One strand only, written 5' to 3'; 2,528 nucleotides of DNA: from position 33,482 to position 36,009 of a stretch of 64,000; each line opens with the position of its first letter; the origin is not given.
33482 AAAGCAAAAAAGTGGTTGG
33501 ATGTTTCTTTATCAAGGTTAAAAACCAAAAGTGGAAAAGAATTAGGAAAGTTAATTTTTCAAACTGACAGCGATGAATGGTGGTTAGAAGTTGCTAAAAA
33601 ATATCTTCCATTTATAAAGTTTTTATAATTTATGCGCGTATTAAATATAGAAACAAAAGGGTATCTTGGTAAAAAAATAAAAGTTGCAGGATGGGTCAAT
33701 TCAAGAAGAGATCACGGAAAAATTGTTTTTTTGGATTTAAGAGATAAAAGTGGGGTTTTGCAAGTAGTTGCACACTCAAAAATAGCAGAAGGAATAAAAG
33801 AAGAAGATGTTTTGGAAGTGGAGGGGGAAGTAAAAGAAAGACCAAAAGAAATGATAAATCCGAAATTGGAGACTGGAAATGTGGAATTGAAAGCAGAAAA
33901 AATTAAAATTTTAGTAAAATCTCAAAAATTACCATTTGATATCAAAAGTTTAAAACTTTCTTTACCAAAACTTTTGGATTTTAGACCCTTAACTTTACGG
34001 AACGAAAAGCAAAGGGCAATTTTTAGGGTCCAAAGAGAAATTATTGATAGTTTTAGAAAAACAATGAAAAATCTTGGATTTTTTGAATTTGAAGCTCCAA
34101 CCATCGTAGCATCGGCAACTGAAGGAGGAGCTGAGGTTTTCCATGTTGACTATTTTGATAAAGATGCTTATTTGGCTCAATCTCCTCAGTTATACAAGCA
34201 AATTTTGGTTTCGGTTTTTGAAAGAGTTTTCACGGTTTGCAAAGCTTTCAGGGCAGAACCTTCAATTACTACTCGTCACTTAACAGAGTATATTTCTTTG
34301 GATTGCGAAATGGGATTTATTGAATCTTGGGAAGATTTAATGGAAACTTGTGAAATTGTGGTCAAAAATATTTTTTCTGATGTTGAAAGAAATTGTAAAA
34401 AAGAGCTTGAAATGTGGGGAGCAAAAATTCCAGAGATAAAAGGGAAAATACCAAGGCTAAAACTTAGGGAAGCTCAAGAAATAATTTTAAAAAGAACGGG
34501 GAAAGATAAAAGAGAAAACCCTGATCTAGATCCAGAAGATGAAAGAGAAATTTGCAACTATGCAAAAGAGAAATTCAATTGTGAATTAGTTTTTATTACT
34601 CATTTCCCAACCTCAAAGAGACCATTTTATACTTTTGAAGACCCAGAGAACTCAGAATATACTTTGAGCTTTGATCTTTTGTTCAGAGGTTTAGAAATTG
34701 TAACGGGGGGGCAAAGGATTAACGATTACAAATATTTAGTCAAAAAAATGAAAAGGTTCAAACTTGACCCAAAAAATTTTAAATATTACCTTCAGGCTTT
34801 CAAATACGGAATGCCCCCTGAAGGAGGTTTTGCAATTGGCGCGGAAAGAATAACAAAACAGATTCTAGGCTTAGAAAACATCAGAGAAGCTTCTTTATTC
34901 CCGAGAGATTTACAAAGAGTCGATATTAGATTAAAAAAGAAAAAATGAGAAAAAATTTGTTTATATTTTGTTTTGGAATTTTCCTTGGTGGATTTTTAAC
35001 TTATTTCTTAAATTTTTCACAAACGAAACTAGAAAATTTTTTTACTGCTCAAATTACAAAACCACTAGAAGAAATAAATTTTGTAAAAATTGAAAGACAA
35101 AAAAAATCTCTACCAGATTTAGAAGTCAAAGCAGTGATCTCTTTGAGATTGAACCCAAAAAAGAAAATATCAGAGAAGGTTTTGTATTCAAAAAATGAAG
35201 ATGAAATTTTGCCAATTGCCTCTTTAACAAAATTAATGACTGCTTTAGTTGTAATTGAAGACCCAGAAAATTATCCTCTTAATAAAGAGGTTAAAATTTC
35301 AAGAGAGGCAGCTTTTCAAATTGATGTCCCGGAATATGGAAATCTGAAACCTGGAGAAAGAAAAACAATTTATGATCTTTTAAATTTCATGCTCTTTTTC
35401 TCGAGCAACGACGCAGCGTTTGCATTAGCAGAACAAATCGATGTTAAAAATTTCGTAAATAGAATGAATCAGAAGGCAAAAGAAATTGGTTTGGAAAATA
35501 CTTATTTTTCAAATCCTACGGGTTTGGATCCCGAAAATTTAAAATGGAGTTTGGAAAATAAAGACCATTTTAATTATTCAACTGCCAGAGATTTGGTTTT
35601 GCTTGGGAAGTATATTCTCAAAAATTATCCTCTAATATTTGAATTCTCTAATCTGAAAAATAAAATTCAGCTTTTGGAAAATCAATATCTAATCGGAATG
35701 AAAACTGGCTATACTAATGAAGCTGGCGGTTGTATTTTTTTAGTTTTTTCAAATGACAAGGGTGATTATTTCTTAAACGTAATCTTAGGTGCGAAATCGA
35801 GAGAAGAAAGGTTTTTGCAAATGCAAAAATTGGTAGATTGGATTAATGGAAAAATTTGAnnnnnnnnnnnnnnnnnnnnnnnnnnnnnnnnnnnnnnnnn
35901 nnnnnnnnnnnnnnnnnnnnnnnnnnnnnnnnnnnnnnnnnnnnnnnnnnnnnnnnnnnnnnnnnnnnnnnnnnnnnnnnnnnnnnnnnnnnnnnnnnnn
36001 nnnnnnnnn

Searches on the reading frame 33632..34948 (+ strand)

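Call 20: search_protein_families(library=pfam, proteins=[window:33632-34948:+])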
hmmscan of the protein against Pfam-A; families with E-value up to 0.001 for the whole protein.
window:33632-34948:+ (438 aa): 2 families
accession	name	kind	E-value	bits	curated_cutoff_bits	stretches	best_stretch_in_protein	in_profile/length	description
PF00152.25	tRNA-synt_2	-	3.1e-83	279.8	25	1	115-426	6-307/308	tRNA synthetases class II (D, K and N)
PF01336.31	tRNA_anti-codon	-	2.8e-18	66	27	1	16-94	1-75/75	OB-fold nucleic acid binding domain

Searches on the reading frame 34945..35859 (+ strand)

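Call 21: search_protein_families(library=pfam, proteins=[window:34945-35859:+])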
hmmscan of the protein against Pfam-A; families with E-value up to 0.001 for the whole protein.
window:34945-35859:+ (304 aa): 2 families
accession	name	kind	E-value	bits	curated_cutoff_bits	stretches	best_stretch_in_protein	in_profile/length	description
PF00768.25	Peptidase_S11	-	2e-42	145.8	27.6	1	76-284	22-238/239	D-alanyl-D-alanine carboxypeptidase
PF13354.11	Beta-lactamase2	-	7.1e-08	32.5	22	1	81-220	13-142/214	Beta-lactamase enzyme family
